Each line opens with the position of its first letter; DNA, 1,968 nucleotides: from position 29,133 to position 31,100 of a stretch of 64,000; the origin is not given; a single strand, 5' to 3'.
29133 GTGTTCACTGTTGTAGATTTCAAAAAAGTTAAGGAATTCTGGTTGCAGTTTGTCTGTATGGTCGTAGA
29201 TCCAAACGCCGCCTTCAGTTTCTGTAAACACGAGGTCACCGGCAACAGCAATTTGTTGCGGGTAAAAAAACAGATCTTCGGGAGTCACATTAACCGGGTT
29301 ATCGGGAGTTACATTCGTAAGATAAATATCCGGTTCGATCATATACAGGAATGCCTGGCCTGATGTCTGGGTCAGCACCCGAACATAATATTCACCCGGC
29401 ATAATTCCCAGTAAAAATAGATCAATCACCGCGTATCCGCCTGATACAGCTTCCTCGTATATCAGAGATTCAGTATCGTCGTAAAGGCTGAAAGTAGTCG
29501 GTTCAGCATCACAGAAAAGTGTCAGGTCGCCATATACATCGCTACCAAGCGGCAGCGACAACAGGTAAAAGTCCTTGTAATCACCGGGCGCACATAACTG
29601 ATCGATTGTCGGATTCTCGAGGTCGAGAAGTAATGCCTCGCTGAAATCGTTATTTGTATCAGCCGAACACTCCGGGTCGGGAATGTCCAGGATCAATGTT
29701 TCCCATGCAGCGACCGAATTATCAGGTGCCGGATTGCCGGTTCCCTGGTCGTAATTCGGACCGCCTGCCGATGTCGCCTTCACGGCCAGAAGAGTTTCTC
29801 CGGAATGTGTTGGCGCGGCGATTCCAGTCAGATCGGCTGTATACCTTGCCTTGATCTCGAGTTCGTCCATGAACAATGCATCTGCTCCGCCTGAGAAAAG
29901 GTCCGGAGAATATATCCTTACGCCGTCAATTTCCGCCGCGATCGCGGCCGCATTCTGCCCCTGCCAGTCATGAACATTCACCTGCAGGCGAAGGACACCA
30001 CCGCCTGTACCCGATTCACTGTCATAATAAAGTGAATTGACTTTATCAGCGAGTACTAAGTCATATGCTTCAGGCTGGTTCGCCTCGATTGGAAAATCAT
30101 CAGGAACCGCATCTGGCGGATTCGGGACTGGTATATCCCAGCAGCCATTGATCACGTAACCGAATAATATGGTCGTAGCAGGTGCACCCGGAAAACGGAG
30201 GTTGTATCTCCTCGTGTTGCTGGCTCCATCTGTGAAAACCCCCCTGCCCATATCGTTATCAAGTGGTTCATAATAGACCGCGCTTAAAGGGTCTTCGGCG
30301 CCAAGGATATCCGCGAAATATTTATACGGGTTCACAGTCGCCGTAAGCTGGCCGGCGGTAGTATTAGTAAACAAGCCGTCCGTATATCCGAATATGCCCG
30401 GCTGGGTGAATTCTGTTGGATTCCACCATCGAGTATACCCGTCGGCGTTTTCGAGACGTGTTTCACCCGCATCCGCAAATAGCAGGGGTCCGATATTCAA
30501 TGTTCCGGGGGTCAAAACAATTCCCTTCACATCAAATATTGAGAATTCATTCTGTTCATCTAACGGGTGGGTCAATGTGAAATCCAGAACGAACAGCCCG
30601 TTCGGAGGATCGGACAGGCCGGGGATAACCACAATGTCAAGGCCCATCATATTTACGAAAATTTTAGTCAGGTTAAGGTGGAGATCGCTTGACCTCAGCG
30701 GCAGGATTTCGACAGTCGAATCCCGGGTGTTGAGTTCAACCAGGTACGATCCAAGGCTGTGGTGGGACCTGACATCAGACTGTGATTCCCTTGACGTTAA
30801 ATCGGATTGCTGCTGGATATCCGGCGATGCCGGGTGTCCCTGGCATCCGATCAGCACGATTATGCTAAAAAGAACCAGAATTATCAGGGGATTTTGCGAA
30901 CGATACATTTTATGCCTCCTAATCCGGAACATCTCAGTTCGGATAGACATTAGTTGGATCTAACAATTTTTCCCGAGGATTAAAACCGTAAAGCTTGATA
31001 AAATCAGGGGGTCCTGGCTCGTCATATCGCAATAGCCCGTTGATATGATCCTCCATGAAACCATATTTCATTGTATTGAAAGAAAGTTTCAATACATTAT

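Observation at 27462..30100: Uncharacterised ~380-aa conserved N-terminal module present in five proteins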

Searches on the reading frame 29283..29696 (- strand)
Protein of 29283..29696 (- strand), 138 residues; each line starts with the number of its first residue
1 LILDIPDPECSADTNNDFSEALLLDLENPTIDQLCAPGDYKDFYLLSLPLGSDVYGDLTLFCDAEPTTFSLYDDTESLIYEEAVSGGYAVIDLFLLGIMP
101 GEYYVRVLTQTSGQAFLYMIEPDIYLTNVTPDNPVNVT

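Call 53: search_protein_families(library=pfam, proteins=[window:29283-29696:-], max_evalue=5)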
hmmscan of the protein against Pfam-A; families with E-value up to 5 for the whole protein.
seq(138 aa): 0 families

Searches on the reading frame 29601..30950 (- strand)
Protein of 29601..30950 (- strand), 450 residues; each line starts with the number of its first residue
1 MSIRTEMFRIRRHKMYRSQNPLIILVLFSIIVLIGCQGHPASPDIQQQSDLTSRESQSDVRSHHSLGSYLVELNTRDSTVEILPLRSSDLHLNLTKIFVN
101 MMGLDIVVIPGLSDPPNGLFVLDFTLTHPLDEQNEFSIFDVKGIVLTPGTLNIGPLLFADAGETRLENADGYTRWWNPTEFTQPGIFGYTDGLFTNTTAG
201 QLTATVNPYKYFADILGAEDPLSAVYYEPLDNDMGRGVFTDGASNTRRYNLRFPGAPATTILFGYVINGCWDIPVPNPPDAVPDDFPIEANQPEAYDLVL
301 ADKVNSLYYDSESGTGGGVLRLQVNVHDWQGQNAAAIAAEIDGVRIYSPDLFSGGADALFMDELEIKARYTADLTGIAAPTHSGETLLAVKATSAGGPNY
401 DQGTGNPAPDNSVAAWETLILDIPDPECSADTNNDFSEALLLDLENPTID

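Call 11: search_solved_structures(query=A1, max_evalue=10)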
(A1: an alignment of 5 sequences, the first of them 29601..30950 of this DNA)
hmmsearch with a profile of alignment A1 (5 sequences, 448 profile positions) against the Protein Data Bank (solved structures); distinct sequences matched with E-value up to 10: 0.
